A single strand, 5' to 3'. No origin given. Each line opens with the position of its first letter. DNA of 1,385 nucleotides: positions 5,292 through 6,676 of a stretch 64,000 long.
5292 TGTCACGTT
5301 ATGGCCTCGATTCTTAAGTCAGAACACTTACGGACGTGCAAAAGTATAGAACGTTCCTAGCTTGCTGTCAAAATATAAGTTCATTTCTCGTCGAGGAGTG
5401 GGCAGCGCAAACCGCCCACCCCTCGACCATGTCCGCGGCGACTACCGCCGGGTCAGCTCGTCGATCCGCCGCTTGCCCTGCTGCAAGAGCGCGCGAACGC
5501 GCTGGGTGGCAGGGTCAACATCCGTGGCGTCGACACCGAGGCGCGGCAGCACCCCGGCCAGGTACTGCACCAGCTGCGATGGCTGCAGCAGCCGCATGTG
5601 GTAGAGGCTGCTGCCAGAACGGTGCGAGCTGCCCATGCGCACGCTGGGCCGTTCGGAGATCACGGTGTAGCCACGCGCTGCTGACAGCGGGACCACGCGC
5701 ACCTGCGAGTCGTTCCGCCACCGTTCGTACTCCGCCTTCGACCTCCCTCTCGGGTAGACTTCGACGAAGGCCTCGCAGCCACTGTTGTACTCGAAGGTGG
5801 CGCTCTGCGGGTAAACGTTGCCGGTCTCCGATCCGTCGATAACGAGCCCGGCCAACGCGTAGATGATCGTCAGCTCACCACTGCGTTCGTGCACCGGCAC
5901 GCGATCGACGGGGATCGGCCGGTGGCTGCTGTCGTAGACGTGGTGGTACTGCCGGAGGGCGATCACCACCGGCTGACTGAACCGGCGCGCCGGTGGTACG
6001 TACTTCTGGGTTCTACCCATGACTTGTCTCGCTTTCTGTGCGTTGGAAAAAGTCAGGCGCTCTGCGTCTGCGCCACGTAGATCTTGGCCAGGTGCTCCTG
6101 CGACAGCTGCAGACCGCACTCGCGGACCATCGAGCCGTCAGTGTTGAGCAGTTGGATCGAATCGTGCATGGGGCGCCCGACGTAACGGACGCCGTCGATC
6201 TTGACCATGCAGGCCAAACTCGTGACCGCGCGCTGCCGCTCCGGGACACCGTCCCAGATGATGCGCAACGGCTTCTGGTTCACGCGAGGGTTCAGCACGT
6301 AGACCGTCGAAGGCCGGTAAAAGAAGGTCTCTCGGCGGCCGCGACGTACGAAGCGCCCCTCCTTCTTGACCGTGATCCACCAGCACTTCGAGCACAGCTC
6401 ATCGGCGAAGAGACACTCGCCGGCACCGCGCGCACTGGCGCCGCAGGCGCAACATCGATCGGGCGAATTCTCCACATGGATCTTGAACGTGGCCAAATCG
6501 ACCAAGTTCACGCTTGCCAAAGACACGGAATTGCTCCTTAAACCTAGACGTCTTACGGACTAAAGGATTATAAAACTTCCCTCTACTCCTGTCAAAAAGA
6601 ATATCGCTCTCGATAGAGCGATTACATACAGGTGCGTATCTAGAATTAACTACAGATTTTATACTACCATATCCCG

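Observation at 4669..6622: Three-gene foreign module: a Cys-cluster protein co-transcribed with one of two equal-length paralogs, while the other paralog has its own promoter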

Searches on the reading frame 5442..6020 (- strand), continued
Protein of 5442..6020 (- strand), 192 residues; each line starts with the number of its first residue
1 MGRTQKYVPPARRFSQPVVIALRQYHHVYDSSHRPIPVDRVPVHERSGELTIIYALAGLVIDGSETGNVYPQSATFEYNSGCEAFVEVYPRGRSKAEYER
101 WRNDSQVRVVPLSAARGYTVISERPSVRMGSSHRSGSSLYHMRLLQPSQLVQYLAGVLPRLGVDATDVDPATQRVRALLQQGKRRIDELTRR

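Call 104: search_protein_families(library=phrogs, proteins=[L123:4443-5651:+, L123:6465-6677:+, L123:6871-7614:-, L123:7721-9415:-, L123:3538-3846:+, L123:3894-4289:-, L085:8605-9798:-, L085:10941-11360:+, L085:14001-14426:+, L085:15382-16275:+], max_evalue=0.01)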
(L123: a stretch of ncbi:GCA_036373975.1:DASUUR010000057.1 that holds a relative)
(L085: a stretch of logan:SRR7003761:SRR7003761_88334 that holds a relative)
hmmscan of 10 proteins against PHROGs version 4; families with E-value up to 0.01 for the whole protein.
L123:4443-5651:+ (403 aa): 0 families

L123:6465-6677:+ (71 aa): 0 families

L123:6871-7614:- (247 aa): 0 families

L123:7721-9415:- (564 aa): 0 families

L123:3538-3846:+ (103 aa): 1 family
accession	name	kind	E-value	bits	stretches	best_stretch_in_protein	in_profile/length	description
phrog_9822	-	unknown function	0.00029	22.1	1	9-98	9-90/109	-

L123:3894-4289:- (131 aa): 44 families (the best 25 are shown)
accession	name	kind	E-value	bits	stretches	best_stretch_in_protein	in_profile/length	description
phrog_5668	-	tail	1e-21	77.5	1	21-123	1465-1564/1567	tail fiber protein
phrog_8215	-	tail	1.5e-17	64.3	1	21-116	908-995/1000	baseplate wedge initiator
phrog_1980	-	tail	8.9e-17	62.5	1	19-127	325-440/449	tail fiber protein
phrog_18186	-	tail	1.9e-15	57.5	1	21-117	486-574/582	baseplate wedge subunit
phrog_1699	-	tail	3.3e-14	53.4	1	22-121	894-995/1000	long tail fiber protein distal subunit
phrog_6921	-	tail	6.2e-12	46.1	1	19-120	625-734/738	tail fiber protein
phrog_11011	-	tail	1.3e-11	44.1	1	22-120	1181-1280/1291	long tail fiber protein distal subunit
phrog_5481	-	tail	1.1e-10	41.7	1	21-120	915-1023/1043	tail fiber protein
phrog_9942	-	tail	3.2e-10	39.7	1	19-120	925-1044/1178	tail fiber protein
phrog_7841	-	unknown function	4.5e-10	40.1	1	21-114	394-485/489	-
phrog_1210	-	other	9.4e-10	37.6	1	22-114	2219-2309/2313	PblB-type receptor binding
phrog_6578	-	tail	1.6e-09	37.2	1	20-123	1078-1193/1210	tail fiber protein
phrog_8745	-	tail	1.7e-09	36.5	1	19-123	1694-1799/1803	tail fiber protein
phrog_30158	-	unknown function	2.4e-09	37.1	1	20-114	692-777/779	-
phrog_5667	-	tail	5.1e-09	36.3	1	22-114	691-783/786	long tail fiber protein distal subunit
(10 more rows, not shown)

L085:8605-9798:- (397 aa): 0 families

L085:10941-11360:+ (140 aa): 0 families

L085:14001-14426:+ (142 aa): 0 families

L085:15382-16275:+ (298 aa): 0 families

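Call 110: search_protein_families(library=pfam, proteins=[L127:2402-2896:-, L127:2910-3731:-, L083:1191-1484:+], max_evalue=0.1)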
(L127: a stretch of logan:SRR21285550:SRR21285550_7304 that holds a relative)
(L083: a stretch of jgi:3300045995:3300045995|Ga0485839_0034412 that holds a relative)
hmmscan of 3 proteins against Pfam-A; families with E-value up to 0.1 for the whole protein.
L127:2402-2896:- (164 aa): 0 families

L127:2910-3731:- (273 aa): 6 families
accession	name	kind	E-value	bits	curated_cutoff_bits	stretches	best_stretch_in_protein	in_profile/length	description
PF14398.11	ATPgrasp_YheCD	-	1.5e-09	37.9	26.8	2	78-131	18-72/255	YheC/D like ATP-grasp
PF14397.11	ATPgrasp_ST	-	8.1e-08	32.2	31.4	2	192-235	217-261/278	Sugar-transfer associated ATP-grasp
PF02655.19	ATP-grasp_3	-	2.7e-05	24.8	23.2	1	71-227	1-154/160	ATP-grasp domain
PF03133.20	TTL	-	3.2e-05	23.7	20.1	1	210-236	239-265/292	Tubulin-tyrosine ligase family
PF08443.16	RimK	-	0.00019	21.6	21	1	141-236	75-173/188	RimK-like ATP-grasp domain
PF07478.18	Dala_Dala_lig_C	-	0.0034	17.4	24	1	178-231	123-177/204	D-ala D-ala ligase C-terminus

L083:1191-1484:+ (98 aa): 0 families

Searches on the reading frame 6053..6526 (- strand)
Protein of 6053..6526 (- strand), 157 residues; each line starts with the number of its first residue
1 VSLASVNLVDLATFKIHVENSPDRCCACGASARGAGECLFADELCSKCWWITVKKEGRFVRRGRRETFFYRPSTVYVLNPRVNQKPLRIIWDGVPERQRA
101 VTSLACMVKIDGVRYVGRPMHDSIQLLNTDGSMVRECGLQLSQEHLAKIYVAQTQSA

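Call 4: search_protein_families(library=pfam, proteins=[window:6053-6526:-], max_evalue=1)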
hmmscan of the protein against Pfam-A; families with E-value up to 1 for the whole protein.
window:6053-6526:- (157 aa): 0 families

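Call 7: search_protein_families(library=phrogs, proteins=[window:6053-6526:-], max_evalue=1)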
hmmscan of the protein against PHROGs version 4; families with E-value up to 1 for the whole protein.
window:6053-6526:- (157 aa): 0 families

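Call 8: search_protein_families(library=ncbifam, proteins=[window:6053-6526:-], max_evalue=1)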
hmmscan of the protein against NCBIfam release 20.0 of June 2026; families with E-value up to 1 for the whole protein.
window:6053-6526:- (157 aa): 1 family
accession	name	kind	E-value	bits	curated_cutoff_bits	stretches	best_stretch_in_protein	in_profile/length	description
TIGR00652.1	DapF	equivalog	0.14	11.5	114.65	1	93-138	27-74/270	diaminopimelate epimerase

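Call 11: find_homologous_proteins(query=window:6053-6526:-, max_evalue=0.01)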
Query window:6053-6526:- (157 aa): 2 proteins with E <= 0.01 among 42 candidates.
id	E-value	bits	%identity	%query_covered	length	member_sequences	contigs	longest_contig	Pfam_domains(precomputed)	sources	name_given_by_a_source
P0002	6.0e-103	359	100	100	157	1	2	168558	-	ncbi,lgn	-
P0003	1.5e-49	185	58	94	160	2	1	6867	-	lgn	-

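Call 12: find_encoding_contigs(protein=P0003, flank=10000)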
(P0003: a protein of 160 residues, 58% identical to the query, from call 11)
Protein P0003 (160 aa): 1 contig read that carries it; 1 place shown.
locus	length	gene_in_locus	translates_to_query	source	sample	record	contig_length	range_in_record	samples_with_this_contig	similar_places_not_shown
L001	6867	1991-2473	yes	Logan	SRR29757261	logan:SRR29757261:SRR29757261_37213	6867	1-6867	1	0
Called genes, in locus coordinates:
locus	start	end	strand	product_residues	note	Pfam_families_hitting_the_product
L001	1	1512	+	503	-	?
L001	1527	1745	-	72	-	-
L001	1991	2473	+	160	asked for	-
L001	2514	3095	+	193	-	-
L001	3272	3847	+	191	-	-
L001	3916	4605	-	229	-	PF00188:CAP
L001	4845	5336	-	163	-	PF00588:SpoU_methylase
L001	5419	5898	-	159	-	-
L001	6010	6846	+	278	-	-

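Call 13: find_encoding_contigs(protein=P0002, flank=10000)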
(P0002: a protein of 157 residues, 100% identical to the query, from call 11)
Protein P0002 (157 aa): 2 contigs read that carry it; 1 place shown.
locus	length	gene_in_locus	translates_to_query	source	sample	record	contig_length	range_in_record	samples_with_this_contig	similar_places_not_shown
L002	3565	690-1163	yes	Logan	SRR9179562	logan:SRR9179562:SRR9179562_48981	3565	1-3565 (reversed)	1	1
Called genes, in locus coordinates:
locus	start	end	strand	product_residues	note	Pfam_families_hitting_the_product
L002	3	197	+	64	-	?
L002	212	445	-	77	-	-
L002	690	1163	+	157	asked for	-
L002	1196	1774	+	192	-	-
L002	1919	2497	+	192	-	-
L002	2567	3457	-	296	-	PF00188:CAP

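Call 19: search_protein_families(library=padloc, proteins=[window:6053-6526:-], max_evalue=1)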
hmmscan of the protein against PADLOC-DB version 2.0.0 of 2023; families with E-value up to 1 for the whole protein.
window:6053-6526:- (157 aa): 0 families

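Call 20: find_related_loci(query=A2, collection=genome_contigs, flank=10000)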
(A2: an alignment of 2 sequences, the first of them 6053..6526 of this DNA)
Query A2 (157 aa) in genome_contigs; peptide patterns used: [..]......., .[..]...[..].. (x = any residue, [..] = any of these).
87 stretches matched a pattern, but none encodes a relative of the query by tblastn (E <= 1e-3).

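Call 47: predict_structure(alignment_id=A6)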
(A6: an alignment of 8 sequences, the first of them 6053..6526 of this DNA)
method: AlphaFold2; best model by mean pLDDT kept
length: 157 residues; sequences in the alignment: 8
mean_pLDDT: 55.2   pTM: 0.49
mean pLDDT of the five models: 55.2, 54.9, 54.6, 54.6, 51.4
residues with pLDDT >= 90: 0; 70-90: 18; 50-70: 87; < 50: 52
segments of 3 or more residues with pLDDT < 50: 1-5, 14-23, 25-28, 32-45, 53-58, 65-68
pLDDT, mean of each block of 10 residues (from residue 1): 46 46 47 43 47 47 48 61 52 54 68 68 68 60 68 63
secondary structure, 60 per line:
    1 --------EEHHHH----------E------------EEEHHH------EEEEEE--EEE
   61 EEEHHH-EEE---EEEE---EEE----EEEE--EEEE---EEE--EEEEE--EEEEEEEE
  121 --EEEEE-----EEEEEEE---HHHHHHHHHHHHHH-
elements in order: H11-14 E38-40 E50-55 E58-63 E68-70 E74-77 E81-83 E88-91 E94-97 E101-103 E106-110 E113-120 E123-127 E133-139 H143-156

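Call 75: search_solved_structures(query=A7, max_evalue=10)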
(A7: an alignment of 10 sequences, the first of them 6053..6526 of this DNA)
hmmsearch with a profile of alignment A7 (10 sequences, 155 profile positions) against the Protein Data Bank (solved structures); distinct sequences matched with E-value up to 10: 4.
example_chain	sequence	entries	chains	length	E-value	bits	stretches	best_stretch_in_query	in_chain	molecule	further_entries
2nd4_A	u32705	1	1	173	0.73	12.9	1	89-148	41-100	Amylase-binding protein AbpA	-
3jue_A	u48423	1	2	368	2.1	11.5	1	22-53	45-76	ARFGAP with coiled-coil, ANK repeat and PH domain-containing protein 1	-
4f1p_A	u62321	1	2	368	2.1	11.5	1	22-53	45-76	Arf-GAP with coiled-coil, ANK repeat and PH domain-containing protein 1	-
3t9k_A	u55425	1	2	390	2.2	11.4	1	22-53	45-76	Arf-GAP with coiled-coil, ANK repeat and PH domain-containing protein 1,Peptide from Integ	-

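Call 77: find_homologous_proteins(query=A7, max_evalue=0.01)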
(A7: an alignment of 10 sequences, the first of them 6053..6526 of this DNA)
Query A7 (10 sequences) (157 aa, profile of the alignment): 9 proteins with E <= 0.01 among 2308 candidates.
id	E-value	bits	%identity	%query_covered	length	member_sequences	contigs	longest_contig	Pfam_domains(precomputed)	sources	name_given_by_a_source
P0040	1.0e-71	258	46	100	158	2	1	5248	-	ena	-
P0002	1.2e-68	248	100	100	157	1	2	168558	-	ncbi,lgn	-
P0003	5.8e-68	246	58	94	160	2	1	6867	-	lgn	-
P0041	2.2e-61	224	40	97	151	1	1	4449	-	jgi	jgi:hypothetical protein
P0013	3.8e-59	217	40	97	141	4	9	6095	-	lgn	-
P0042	2.1e-56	208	51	100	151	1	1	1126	-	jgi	jgi:hypothetical protein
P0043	1.9e-54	202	41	97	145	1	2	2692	-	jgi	jgi:hypothetical protein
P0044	9.4e-48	180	46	99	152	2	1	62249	-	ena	-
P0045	2.5e-46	175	45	100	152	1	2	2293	-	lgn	-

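Call 78: find_encoding_contigs(protein=P0044, flank=8000, max_places=2)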
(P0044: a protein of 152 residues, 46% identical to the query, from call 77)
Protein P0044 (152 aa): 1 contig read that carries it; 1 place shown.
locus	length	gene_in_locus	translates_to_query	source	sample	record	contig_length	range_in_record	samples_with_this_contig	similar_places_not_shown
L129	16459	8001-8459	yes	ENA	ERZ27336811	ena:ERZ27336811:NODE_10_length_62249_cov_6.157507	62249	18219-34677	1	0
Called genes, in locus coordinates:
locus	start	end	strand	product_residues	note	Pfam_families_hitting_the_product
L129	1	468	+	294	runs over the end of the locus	PF00483:NTP_transferase, PF12804:NTP_transf_3 (weak)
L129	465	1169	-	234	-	PF00226:DnaJ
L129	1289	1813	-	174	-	-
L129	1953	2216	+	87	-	PF04226:Transgly_assoc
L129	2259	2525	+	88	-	-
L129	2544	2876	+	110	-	-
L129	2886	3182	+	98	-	PF18910:DUF5665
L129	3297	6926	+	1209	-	PF02811:PHP, PF07733:DNA_pol3_alpha, PF17657:DNA_pol3_finger, PF14579:HHH_6, PF01336:tRNA_anti-codon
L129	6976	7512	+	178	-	-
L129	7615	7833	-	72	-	-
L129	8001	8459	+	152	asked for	-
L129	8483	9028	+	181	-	-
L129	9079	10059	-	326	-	PF00188:CAP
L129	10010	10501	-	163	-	PF00588:SpoU_methylase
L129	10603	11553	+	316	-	-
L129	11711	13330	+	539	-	PF00437:T2SSE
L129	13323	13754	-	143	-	-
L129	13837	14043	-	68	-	-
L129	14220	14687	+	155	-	PF01245:Ribosomal_L19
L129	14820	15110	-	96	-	-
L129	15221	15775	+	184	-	PF01351:RNase_HII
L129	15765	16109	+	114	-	PF08378:NERD (weak), PF02021:UPF0102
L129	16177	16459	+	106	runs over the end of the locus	-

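Call 79: find_encoding_contigs(protein=P0041, flank=5000, max_places=2)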
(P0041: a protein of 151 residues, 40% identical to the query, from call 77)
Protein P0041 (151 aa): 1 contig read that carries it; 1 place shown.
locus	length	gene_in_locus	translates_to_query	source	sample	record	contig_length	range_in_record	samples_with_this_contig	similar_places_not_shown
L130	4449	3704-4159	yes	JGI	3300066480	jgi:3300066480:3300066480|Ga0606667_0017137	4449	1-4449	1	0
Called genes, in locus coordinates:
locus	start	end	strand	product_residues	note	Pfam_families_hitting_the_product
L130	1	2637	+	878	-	?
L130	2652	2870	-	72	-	-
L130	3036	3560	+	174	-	-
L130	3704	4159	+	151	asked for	-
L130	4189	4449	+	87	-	?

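Call 80: find_encoding_contigs(protein=P0040, flank=5000, max_places=2)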
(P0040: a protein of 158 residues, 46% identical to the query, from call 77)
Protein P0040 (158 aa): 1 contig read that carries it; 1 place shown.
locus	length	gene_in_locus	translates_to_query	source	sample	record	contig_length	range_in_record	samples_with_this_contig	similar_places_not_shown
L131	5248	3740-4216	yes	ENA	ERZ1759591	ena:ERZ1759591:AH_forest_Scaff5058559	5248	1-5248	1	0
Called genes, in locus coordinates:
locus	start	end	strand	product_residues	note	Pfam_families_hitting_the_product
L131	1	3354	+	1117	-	?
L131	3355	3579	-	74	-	-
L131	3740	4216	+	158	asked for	-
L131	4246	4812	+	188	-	-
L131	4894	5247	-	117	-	?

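Call 87: search_protein_families(library=pfam, alignment_id=A7, max_evalue=5)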
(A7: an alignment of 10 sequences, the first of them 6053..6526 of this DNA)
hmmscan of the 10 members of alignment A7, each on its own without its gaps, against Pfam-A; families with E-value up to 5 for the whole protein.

A. member 1, window:6053-6526:- (157 aa): 0 families

B. families by the number of members that match (of 10 scanned): 6 families
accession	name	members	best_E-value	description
PF06093.19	Spt4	2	0.027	Spt4/RpoE2 zinc finger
PF18912.6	DZR_2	1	0.041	Double zinc ribbon domain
PF01412.23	ArfGap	1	0.12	Putative GTPase activating protein for Arf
PF11520.13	Cren7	1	0.17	Chromatin protein Cren7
PF11130.14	TraC_F_IV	1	0.2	TraC protein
PF23580.1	Znf_XAF1_N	1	1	XIAP-associated factor 1-like, N-terminal zinc finger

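Call 95: find_related_loci(query=A7, collection=viral_contigs, flank=5000)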
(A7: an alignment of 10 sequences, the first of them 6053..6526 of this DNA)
Query A7 (157 aa) in viral_contigs; peptide patterns used: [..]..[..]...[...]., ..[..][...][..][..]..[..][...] (x = any residue, [..] = any of these).
39 stretches matched a pattern, but none encodes a relative of the query by tblastn (E <= 1e-3).

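Call 100: search_dna_similar(query=window:6053-6526:-, collection=phages, mode=protein, max_evalue=0.1)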
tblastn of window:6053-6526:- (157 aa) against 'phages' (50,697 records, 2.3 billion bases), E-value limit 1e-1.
No match.
